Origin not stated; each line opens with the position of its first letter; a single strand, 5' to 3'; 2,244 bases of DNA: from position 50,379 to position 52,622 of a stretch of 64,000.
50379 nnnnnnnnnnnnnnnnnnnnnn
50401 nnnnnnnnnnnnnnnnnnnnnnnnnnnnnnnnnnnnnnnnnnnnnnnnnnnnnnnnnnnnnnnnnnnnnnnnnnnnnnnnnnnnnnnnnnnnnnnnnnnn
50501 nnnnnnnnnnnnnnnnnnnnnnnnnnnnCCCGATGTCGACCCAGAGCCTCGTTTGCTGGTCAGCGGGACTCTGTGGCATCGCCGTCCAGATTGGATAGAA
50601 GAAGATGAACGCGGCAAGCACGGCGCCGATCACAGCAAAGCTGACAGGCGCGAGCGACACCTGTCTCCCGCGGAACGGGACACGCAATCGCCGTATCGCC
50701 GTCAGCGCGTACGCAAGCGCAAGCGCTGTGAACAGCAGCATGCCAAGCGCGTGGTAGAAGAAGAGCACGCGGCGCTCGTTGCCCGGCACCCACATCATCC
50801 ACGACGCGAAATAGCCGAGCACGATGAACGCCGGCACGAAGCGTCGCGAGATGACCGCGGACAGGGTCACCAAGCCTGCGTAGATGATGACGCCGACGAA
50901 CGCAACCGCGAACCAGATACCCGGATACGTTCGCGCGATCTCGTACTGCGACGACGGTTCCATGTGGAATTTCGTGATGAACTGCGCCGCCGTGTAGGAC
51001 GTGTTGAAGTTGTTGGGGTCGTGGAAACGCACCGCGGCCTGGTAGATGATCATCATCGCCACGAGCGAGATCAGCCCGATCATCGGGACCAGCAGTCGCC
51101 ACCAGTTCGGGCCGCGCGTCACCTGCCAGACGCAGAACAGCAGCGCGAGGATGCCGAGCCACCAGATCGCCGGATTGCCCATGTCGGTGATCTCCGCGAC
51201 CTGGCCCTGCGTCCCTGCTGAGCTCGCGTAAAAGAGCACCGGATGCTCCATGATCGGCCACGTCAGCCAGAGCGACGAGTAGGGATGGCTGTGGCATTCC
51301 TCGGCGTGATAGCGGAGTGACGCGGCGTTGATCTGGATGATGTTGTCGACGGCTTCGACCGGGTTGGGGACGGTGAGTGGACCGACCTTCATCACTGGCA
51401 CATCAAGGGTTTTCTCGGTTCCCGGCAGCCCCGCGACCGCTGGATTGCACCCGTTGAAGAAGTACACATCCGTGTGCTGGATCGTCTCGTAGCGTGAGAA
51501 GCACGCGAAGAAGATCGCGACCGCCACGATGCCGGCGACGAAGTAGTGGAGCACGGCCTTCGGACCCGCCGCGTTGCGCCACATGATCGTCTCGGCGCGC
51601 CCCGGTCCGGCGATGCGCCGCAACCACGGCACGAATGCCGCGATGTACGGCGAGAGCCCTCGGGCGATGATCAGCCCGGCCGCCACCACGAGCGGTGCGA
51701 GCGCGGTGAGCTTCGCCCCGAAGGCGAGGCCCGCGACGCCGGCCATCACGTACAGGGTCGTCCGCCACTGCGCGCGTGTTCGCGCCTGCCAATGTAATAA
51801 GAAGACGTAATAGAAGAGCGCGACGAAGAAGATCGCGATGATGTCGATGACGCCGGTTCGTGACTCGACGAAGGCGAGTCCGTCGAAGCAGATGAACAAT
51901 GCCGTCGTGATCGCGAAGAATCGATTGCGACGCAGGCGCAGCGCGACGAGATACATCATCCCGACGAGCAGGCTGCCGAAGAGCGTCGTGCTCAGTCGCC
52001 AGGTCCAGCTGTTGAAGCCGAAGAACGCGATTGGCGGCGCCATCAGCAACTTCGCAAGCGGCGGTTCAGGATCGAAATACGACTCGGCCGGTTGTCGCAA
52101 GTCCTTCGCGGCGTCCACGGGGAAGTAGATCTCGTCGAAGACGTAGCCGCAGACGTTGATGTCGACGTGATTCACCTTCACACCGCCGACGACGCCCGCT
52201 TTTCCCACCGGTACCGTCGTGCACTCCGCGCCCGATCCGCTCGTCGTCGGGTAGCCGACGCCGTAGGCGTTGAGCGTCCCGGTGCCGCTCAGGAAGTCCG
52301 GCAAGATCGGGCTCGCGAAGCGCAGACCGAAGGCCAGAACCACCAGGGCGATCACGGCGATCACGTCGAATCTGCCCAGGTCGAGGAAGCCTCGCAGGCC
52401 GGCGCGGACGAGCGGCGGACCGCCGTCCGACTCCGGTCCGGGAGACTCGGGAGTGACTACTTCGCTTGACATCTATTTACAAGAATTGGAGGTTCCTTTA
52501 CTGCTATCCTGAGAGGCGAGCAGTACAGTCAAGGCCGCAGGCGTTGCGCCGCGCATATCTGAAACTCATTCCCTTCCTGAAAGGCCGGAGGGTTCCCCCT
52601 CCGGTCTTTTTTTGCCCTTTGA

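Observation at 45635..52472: Translationally coupled five-gene operon: PMT(GT39) -> GT-C -> GT2 Ppm synthase -> DUF2029/GT87-like -> amidohydrolase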

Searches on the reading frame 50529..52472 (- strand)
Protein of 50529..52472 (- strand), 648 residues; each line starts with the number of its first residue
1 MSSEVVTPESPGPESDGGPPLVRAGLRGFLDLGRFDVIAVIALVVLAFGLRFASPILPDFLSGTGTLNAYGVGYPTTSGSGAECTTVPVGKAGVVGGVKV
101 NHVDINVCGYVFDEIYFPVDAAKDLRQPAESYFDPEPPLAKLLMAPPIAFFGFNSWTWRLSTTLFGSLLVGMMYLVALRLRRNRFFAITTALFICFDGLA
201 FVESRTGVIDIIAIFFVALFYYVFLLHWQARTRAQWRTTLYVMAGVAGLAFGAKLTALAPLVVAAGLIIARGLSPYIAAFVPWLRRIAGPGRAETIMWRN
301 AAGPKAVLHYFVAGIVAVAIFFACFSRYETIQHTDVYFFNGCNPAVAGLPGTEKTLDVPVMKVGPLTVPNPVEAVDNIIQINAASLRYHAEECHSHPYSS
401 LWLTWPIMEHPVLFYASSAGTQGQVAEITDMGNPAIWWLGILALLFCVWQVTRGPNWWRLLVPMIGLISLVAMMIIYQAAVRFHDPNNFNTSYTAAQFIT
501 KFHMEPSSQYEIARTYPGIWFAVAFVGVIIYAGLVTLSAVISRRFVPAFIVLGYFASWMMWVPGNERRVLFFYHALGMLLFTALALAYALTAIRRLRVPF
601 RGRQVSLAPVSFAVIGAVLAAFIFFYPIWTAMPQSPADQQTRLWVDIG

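Call 5: search_protein_families(library=pfam, proteins=[window:50529-52472:-], max_evalue=0.01)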
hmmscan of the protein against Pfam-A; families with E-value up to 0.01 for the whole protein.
window:50529-52472:- (648 aa): 3 families
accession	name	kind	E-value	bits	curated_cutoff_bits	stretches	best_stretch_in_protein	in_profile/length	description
PF16192.10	PMT_4TMC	-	3e-14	53.4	32.4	2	376-450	3-73/202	C-terminal four TMM region of protein-O-mannosyltransferase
PF02366.24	PMT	-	2.8e-11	43.9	22.7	1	148-320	75-228/245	Dolichyl-phosphate-mannose-protein mannosyltransferase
PF11992.13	TgpA_N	-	0.003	17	30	1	436-625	18-179/333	TgpA N-terminal domain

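Call 6: search_protein_families(library=ncbifam, proteins=[window:50529-52472:-], max_evalue=0.01)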
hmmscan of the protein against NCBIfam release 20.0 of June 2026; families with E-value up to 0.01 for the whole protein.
window:50529-52472:- (648 aa): 1 family
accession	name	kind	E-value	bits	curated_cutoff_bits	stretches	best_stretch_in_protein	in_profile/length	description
NF058602.1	PrMnsylTfPmt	equivalog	5.8e-20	71.6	800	2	137-238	100-200/530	protein O-mannosyltransferase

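Call 20: search_solved_structures(query=window:50529-52472:-, max_evalue=0.01, show_alignments=1)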
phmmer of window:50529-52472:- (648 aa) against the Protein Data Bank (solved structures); distinct sequences matched with E-value up to 0.01: 0.
